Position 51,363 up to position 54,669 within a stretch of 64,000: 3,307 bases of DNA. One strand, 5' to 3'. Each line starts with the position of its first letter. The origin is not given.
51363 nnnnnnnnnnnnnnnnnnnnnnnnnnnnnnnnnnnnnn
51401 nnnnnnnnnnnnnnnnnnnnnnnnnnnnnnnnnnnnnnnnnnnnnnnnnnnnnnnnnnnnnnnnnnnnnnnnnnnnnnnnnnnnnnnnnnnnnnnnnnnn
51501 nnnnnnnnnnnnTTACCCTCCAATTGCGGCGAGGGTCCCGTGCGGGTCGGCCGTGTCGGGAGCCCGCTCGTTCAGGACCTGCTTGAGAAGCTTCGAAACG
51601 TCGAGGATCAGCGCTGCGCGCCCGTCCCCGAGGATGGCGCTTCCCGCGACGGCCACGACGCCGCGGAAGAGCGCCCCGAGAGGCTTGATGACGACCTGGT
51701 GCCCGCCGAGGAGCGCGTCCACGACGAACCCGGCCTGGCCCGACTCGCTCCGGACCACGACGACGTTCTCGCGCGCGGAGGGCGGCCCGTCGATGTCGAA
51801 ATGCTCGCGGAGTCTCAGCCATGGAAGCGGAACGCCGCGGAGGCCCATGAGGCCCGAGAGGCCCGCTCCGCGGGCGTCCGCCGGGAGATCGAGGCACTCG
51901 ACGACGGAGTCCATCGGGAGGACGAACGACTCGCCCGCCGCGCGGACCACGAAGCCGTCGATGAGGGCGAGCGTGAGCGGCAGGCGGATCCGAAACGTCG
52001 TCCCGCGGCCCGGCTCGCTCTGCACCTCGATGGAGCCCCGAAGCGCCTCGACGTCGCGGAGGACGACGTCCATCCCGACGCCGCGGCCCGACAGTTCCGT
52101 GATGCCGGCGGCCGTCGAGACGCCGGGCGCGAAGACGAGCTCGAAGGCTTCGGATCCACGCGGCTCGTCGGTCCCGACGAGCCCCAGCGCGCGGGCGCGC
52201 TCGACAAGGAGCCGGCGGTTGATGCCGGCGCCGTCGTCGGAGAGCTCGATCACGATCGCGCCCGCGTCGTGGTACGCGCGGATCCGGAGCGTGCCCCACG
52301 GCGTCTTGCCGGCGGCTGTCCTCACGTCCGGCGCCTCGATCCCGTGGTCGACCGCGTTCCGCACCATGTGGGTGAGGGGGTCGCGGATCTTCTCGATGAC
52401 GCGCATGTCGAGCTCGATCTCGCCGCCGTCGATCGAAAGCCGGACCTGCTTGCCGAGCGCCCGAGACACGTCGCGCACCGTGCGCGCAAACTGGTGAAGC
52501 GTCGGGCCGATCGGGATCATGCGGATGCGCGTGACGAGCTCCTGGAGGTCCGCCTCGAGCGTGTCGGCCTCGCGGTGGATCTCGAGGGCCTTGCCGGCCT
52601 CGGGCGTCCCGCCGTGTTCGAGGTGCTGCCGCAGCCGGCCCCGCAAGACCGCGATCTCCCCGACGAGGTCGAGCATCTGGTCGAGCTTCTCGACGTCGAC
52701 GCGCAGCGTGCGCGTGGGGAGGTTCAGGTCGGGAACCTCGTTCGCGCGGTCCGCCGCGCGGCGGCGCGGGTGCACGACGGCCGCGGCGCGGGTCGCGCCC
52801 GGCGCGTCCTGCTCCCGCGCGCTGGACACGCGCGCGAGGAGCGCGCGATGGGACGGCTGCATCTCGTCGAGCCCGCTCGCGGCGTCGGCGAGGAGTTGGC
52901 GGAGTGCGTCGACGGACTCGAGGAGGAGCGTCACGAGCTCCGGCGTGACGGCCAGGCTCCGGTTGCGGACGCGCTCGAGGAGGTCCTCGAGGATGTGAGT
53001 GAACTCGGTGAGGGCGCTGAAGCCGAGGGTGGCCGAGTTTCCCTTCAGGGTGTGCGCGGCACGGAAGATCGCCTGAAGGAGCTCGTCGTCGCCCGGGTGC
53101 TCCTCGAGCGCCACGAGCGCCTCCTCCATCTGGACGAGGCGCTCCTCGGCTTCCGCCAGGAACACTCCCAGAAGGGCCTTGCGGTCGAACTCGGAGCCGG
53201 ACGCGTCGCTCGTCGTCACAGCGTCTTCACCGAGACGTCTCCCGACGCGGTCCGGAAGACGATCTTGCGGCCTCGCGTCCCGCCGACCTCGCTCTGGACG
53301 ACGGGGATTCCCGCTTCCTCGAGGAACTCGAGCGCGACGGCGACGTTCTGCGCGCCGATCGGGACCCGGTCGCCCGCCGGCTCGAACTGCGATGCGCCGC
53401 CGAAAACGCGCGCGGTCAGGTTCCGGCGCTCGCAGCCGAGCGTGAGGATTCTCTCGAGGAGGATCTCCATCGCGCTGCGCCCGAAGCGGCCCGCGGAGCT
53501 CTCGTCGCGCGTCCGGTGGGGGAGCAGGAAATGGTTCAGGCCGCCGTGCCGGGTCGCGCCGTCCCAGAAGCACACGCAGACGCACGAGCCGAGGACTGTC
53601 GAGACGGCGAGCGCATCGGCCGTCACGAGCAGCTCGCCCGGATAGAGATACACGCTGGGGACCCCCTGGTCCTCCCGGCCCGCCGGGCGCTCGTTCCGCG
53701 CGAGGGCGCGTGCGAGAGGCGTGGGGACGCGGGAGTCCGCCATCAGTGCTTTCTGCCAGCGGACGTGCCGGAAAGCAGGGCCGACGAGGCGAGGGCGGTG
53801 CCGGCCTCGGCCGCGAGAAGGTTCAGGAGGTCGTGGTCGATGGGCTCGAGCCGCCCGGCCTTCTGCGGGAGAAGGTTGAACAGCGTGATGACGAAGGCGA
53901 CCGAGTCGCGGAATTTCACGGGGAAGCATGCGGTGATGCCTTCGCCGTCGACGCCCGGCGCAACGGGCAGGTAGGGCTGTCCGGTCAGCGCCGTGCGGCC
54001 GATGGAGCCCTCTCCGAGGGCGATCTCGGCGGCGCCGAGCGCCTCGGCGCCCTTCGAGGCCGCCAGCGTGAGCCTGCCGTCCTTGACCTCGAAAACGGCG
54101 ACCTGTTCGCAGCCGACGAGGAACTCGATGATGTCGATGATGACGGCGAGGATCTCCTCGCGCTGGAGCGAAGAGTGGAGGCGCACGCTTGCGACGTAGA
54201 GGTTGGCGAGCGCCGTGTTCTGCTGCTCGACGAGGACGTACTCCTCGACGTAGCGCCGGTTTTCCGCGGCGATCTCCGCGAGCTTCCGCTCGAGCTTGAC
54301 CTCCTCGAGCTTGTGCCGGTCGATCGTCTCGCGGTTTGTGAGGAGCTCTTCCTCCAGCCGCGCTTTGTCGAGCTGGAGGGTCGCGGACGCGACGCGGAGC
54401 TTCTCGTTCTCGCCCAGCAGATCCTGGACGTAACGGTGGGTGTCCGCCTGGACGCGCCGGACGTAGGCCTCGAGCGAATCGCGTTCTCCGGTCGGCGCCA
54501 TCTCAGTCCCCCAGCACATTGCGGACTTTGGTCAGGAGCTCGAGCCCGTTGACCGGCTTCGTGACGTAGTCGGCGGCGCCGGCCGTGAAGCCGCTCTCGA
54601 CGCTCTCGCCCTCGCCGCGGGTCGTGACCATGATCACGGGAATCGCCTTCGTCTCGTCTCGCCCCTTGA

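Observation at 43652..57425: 15-gene, apparently sigma-54-driven chemosensory operon combining a full Che core with PATAN, GAF, coiled-coil and Cache-like accessory genes and a terminal EAL phosphodiesterase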

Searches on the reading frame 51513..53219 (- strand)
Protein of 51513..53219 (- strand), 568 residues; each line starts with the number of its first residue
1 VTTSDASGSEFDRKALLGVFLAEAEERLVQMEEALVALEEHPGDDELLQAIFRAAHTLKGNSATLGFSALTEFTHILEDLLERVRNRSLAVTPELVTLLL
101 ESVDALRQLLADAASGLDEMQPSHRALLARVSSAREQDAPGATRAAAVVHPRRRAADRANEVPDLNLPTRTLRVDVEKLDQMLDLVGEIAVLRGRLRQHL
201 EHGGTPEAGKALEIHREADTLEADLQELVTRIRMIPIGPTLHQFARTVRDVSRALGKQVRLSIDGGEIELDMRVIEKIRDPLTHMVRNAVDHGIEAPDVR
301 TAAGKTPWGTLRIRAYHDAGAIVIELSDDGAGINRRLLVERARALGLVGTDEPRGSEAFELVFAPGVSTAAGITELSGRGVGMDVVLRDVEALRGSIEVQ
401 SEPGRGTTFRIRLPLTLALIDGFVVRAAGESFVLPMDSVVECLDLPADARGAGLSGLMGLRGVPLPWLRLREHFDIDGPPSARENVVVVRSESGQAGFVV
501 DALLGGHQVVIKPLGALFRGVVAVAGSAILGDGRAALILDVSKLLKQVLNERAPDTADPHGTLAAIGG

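Call 7: search_protein_families(library=pfam, proteins=[window:51513-53219:-], max_evalue=0.01)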
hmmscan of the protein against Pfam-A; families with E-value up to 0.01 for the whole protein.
window:51513-53219:- (568 aa): 4 families
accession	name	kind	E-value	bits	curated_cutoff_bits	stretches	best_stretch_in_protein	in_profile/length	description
PF01584.24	CheW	-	3.7e-25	88.6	23.5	1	422-547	2-136/138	CheW-like domain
PF01627.28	Hpt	-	3.4e-20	72.5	24.6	1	16-108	2-83/84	Hpt domain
PF02518.31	HATPase_c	-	9.4e-17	61.9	26.4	1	280-416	4-110/111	Histidine kinase-, DNA gyrase B-, and HSP90-like ATPase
PF02895.20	H-kinase_dim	-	1.8e-10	41.6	23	1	170-232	2-68/68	Signal transducing histidine kinase, homodimeric domain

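Call 59: search_protein_families(library=ncbifam, proteins=[window:51513-53219:-], max_evalue=0.001)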
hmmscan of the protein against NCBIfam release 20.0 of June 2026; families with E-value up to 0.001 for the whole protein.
window:51513-53219:- (568 aa): 24 families
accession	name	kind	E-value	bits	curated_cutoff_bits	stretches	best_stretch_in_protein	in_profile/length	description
NF007835.0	PRK10547.1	equivalog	1.2e-122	410.8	793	2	137-549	248-661/670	chemotaxis protein CheA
NF041336.1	CheA_Halo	equivalog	2.1e-113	380.3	950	2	168-543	290-665/666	chemotaxis protein CheA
TIGR02956.1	TMAO_torS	equivalog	7.7e-09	34.2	676.5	1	362-416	630-683/967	TMAO reductase system sensor histidine kinase/response regulator TorS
NF008298.1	PRK11086.1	subfamily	4.8e-08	31.9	520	1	357-415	472-525/529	DcuS/MalK family sensor histidine kinase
NF008468.0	PRK11360.1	equivalog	3.9e-07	28.8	646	1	374-415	567-608/616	two-component system sensor histidine kinase AtoS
NF038348.1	T2SS_HK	subfamily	5.5e-07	28.4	450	1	372-415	532-573/574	histidine kinase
NF046044.1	PnpS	equivalog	7.8e-07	28.4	400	1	376-414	352-390/390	two-component system histidine kinase PnpS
NF041947.1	LuxQ_Vibrio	equivalog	1.7e-06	26.2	1200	1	357-417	637-698/843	quorum-sensing autoinducer 2 sensor kinase/phosphatase LuxQ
NF010411.0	PRK13837.1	equivalog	7.1e-06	24.3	647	1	377-416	637-676/828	two-component system VirA-like sensor kinase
NF007688.0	PRK10364.1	equivalog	8.4e-06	24.8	479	1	358-416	399-452/460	two-component system sensor histidine kinase ZraS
NF047874.1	MASE3_PAS_HK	subfamily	9.1e-06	24.7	560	1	377-416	587-626/655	MASE3 domain-containing sensor histidine kinase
NF041210.1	his_kin_PieS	equivalog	1.4e-05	24.3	850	1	374-415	429-470/474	two component system sensor histidine kinase PieS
TIGR02916.1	PEP_his_kin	equivalog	3.8e-05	22.5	300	0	376-414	641-679/679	XrtA/PEP-CTERM system histidine kinase PrsK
NF040691.1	MtrAB_MtrB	equivalog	6.8e-05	22.1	450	1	376-415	453-492/507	MtrAB system histidine kinase MtrB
TIGR02966.1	phoR_proteo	equivalog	8.6e-05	21.7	334.2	0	376-413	296-333/333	phosphate regulon sensor histidine kinase PhoR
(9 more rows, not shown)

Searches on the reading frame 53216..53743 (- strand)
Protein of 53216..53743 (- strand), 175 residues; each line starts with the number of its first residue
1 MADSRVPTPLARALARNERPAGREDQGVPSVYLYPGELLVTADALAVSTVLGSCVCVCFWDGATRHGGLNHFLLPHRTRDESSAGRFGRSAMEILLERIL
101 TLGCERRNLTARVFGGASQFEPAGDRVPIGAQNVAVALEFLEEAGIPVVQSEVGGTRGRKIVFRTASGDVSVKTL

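Call 7: search_protein_families(library=pfam, proteins=[window:53216-53743:-], max_evalue=0.01)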
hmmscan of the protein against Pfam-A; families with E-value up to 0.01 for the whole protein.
window:53216-53743:- (175 aa): 1 family
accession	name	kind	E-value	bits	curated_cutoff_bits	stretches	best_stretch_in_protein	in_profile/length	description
PF03975.18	CheD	-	5.7e-27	94.4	25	1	73-174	1-108/108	CheD chemotactic sensory transduction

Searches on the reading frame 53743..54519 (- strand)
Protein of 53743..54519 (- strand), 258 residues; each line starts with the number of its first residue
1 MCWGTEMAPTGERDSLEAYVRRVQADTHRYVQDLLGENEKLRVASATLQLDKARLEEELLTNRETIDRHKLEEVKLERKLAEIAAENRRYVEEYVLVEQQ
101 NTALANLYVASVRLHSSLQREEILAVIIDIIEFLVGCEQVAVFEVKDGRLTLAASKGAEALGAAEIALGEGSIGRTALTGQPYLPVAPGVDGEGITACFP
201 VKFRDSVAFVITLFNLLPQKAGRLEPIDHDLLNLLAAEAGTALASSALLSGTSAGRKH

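Call 7: search_protein_families(library=pfam, proteins=[window:53743-54519:-], max_evalue=0.01)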
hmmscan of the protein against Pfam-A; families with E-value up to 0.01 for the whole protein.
window:53743-54519:- (258 aa): 3 families
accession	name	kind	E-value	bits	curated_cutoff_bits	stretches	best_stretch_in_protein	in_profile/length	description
PF13185.12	GAF_2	-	2.7e-05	24.8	28.6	1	120-243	4-135/136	GAF domain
PF13492.12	GAF_3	-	0.0046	17.8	27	1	121-244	3-128/129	GAF domain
PF01590.32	GAF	-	0.0068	17.4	22.4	0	120-243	2-133/133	GAF domain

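Call 59: search_protein_families(library=ncbifam, proteins=[window:53743-54501:-], max_evalue=0.001)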
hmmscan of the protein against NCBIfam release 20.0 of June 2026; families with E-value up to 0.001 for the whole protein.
window:53743-54501:- (252 aa): 0 families

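Call 66: find_homologous_proteins(query=window:53743-54501:-)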
Query window:53743-54501:- (252 aa): 231 proteins with E <= 0.001 among 3660 candidates; the best 120 are listed.
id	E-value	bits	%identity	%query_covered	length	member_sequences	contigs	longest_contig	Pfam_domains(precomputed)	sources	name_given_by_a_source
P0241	1.6e-143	494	94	100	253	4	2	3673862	-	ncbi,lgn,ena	-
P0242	2.5e-129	448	86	98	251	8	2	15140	PF13185.13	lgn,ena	-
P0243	4.3e-129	447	86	98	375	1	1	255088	PF00072.31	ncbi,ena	-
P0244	1.3e-128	446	84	97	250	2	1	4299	PF13185.13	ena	-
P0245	3.5e-128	444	87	90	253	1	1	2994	PF13185.13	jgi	jgi:hypothetical protein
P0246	1.1e-126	439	85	97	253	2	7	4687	PF13185.13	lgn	-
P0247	1.5e-113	396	77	97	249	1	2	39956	PF13185.13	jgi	jgi:hypothetical protein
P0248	9.5e-113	394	78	89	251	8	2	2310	PF13185.13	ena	-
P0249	1.7e-112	393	79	89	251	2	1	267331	PF13185.13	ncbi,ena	-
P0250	7.8e-112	391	75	97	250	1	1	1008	PF13185.13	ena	-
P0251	1.1e-108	380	75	95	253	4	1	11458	PF13185.13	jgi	-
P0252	1.6e-108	380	74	97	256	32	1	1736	-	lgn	-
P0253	5.3e-108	378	73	96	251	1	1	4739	PF13185.13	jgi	-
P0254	6.8e-108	378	74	97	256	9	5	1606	PF13185.13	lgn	-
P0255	1.1e-105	371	73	87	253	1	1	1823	PF13185.13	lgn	-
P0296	2.0e-49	187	42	92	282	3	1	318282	PF13185.13,PF01590.33,PF13492.13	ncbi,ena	-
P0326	1.1e-46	178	44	92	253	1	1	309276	PF13185.13,PF01590.33,PF13492.13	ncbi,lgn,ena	-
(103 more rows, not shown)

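Call 67: find_encoding_contigs(protein=P0296, flank=10000, max_places=1)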
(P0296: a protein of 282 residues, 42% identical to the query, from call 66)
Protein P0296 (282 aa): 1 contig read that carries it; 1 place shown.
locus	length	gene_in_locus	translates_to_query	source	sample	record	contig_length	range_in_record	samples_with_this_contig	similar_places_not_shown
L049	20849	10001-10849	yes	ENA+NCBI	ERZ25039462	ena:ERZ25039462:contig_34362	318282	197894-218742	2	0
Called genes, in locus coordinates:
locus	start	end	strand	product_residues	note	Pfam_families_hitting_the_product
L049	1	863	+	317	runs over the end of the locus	PF00291:PALP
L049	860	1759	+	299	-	PF06167:Peptidase_M90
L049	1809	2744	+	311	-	PF01479:S4, PF00849:PseudoU_synth_2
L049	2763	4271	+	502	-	PF00069:Pkinase, PF07714:PK_Tyr_Ser-Thr, PF01636:APH (faint), PF17667:Pkinase_fungal (faint), PF03109:ABC1 (weak)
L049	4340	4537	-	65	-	-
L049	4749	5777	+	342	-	PF00657:Lipase_GDSL, PF13472:Lipase_GDSL_2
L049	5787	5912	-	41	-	-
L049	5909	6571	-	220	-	PF03631:Virul_fac_BrkB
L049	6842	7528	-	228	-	-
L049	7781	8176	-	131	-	PF00376:MerR (faint)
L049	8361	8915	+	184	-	-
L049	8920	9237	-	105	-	-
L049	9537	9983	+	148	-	PF00072:Response_reg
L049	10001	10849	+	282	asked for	PF13185:GAF_2 (weak), PF01590:GAF (weak), PF13492:GAF_3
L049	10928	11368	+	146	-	PF01627:Hpt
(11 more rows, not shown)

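Call 68: find_encoding_contigs(protein=P0326, flank=10000, max_places=1)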
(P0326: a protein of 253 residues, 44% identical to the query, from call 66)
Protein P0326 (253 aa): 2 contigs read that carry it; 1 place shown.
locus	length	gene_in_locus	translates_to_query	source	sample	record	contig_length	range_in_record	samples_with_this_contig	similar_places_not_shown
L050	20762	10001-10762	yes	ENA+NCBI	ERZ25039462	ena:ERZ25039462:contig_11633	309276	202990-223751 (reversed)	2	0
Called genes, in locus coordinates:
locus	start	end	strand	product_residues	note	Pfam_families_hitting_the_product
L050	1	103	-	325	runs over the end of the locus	PF12848:ABC_tran_Xtn, PF13304:AAA_21 (faint), PF00005:ABC_tran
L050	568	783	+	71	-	-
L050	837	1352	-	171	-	PF07238:PilZ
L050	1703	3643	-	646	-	PF02839:CBM_5_12 (faint), PF16656:Pur_ac_phosph_N (faint), PF00041:fn3, PF25059:FN3_DSCAM-DSCAML_C (faint), PF00041:fn3 (weak)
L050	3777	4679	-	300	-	PF13424:TPR_12 (weak), PF07719:TPR_2 (faint), PF13424:TPR_12 (weak)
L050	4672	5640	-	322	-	PF02470:MlaD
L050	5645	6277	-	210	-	PF00005:ABC_tran (weak)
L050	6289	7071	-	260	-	PF02405:MlaE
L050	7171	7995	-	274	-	PF06347:SH3_4, PF08239:SH3_3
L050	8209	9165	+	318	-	-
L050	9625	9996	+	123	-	PF00072:Response_reg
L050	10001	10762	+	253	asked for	PF01590:GAF, PF13185:GAF_2, PF13492:GAF_3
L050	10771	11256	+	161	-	PF03975:CheD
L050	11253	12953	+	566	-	PF01627:Hpt, PF02895:H-kinase_dim, PF02518:HATPase_c, PF01584:CheW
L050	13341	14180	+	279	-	PF07396:Porin_O_P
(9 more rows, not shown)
